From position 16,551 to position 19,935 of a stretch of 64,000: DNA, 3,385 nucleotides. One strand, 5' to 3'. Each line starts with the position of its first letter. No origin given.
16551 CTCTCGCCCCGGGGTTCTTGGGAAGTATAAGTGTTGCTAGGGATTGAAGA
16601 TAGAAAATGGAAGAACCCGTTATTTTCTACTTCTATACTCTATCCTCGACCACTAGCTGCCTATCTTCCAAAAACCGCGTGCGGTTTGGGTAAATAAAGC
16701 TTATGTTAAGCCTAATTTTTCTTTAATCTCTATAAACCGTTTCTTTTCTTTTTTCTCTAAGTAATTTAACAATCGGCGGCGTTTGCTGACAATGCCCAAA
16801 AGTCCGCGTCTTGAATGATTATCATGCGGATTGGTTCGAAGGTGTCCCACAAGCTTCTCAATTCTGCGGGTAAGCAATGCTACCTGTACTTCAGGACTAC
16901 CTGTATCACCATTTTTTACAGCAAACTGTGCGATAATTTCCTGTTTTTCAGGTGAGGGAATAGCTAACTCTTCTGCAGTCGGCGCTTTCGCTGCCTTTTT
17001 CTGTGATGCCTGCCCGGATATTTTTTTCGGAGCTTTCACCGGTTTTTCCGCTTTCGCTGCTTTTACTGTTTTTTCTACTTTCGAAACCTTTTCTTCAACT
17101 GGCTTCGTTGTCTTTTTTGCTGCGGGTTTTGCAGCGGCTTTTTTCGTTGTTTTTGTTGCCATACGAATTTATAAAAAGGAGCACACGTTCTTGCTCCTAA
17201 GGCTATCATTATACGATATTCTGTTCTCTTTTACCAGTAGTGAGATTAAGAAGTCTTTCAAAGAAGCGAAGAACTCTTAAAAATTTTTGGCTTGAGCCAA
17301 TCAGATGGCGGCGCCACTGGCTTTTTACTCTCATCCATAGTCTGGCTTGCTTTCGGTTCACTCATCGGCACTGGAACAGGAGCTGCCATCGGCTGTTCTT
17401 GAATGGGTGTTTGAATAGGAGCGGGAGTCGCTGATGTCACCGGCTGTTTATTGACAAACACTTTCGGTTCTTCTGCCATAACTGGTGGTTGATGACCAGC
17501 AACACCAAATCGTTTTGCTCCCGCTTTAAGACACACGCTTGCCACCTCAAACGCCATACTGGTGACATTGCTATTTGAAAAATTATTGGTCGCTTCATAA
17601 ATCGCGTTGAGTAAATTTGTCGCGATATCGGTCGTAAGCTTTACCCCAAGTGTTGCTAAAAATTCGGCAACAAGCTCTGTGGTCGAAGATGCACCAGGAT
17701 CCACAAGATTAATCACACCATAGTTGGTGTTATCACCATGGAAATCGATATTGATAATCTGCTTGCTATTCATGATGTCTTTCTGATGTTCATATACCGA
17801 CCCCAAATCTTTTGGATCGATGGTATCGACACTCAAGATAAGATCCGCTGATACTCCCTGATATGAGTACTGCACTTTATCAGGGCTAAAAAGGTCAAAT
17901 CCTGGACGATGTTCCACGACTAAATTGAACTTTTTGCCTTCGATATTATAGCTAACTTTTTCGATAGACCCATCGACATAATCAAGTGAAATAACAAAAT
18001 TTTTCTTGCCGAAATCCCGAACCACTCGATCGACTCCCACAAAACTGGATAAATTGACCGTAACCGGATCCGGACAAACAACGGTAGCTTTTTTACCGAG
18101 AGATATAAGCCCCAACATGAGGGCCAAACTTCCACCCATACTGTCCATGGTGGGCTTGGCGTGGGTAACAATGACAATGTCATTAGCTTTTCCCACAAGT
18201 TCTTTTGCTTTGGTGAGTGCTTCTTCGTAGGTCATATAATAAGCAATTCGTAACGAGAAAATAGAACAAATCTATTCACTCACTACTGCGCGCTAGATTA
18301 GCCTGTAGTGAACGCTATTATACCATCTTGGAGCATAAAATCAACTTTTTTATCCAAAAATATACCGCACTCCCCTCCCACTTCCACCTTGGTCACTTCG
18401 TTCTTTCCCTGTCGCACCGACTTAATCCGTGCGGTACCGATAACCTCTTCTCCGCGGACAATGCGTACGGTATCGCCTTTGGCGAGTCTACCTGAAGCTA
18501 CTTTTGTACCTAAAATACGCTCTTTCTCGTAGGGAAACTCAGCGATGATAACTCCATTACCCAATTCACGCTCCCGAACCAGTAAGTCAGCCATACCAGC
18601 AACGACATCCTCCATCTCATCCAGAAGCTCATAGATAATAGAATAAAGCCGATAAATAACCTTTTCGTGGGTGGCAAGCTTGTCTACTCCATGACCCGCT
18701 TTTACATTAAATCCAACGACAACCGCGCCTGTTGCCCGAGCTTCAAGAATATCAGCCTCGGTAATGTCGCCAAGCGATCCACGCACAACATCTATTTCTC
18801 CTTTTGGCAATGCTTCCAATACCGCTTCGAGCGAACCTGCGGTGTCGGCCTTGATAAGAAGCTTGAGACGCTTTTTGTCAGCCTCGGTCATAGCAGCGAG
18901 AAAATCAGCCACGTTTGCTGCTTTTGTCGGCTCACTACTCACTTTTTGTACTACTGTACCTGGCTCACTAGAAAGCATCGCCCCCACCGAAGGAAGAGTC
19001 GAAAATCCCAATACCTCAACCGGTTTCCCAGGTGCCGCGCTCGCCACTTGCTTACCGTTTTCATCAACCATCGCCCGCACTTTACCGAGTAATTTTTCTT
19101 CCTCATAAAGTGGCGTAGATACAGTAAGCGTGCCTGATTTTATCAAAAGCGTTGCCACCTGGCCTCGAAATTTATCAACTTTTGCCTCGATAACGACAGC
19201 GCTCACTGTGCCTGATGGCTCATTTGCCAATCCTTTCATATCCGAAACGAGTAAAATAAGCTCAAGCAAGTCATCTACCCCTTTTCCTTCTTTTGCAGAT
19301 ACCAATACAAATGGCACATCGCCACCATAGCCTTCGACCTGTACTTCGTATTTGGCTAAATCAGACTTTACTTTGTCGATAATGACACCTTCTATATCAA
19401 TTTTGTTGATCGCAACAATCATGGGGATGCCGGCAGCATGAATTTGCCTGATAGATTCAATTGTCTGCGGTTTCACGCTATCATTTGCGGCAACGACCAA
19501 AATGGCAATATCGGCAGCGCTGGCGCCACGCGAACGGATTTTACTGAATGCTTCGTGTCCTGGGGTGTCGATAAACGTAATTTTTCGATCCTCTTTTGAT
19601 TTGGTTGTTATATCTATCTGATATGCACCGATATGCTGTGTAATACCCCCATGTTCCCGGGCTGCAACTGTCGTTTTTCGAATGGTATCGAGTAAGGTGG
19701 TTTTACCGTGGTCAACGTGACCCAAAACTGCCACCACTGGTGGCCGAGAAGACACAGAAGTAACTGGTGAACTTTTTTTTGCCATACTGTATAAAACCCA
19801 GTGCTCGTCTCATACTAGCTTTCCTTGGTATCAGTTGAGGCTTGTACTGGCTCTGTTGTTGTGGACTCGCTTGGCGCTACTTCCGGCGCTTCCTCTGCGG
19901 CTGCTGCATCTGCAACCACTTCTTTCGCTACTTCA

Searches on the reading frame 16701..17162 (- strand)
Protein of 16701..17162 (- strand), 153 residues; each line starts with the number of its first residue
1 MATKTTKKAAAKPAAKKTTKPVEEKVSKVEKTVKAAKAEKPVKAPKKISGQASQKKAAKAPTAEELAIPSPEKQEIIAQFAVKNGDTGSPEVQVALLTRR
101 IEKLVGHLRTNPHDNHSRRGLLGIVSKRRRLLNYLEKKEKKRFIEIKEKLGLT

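Call 59: search_protein_families(library=pfam, proteins=[window:16701-17162:-], max_evalue=0.00001)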
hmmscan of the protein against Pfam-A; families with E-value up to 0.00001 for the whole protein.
window:16701-17162:- (153 aa): 1 family
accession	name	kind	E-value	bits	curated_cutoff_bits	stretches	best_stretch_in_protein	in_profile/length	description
PF00312.27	Ribosomal_S15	-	3.2e-31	107.8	31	1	73-152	1-80/81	Ribosomal protein S15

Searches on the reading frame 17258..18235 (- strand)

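Call 59: search_protein_families(library=pfam, proteins=[window:17258-18235:-], max_evalue=0.00001)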
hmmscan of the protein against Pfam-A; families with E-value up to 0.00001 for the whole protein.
window:17258-18235:- (325 aa): 1 family
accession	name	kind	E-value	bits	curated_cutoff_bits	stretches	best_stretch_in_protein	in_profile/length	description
PF01368.27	DHH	-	7.9e-13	49.2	28.1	1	20-212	2-125/125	DHH family, N-terminal domain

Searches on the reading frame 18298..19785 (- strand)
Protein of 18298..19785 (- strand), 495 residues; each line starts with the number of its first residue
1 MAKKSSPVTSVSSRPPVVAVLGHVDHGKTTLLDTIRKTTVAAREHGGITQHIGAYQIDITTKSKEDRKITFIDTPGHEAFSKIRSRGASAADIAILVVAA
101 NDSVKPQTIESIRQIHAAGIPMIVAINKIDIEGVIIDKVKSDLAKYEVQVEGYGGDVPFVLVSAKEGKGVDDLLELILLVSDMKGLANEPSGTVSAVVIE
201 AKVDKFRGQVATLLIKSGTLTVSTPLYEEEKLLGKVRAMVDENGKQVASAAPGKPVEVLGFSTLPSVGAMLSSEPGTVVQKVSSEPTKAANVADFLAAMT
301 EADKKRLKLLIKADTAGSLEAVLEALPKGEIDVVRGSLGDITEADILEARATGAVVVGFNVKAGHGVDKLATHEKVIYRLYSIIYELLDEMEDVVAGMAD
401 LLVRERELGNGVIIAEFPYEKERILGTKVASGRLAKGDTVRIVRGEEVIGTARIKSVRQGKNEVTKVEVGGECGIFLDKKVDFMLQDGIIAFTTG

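Call 59: search_protein_families(library=pfam, proteins=[window:18298-19785:-], max_evalue=0.00001)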
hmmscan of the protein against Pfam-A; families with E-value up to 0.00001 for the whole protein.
window:18298-19785:- (495 aa): 8 families
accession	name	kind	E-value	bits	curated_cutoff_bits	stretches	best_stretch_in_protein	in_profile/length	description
PF00009.33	GTP_EFTU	-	8e-39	133.6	26.5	1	18-178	6-183/188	Elongation factor Tu GTP binding domain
PF11987.13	IF-2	-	6.6e-26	91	27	1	285-392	5-117/117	Translation-initiation factor 2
PF22042.2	EF-G_D2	-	4.7e-23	81.5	27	1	194-272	2-82/84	Elongation factor G domain 2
PF01926.29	MMR_HSR1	-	3.3e-11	43.7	21.9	1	18-128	2-113/113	50S ribosome-binding GTPase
PF00071.28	Ras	-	1.3e-09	38.3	21.6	1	18-177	2-156/162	Ras family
PF08477.19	Roc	-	4.8e-08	33.7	27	1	18-130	2-119/119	Ras of Complex, Roc, domain of DAPkinase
PF02421.24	FeoB_N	-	6.5e-06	26.2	27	0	18-175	3-154/156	Ferrous iron transport protein B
PF03144.31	GTP_EFTU_D2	-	6.6e-06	26.9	30.3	0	424-476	3-57/73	Elongation factor Tu domain 2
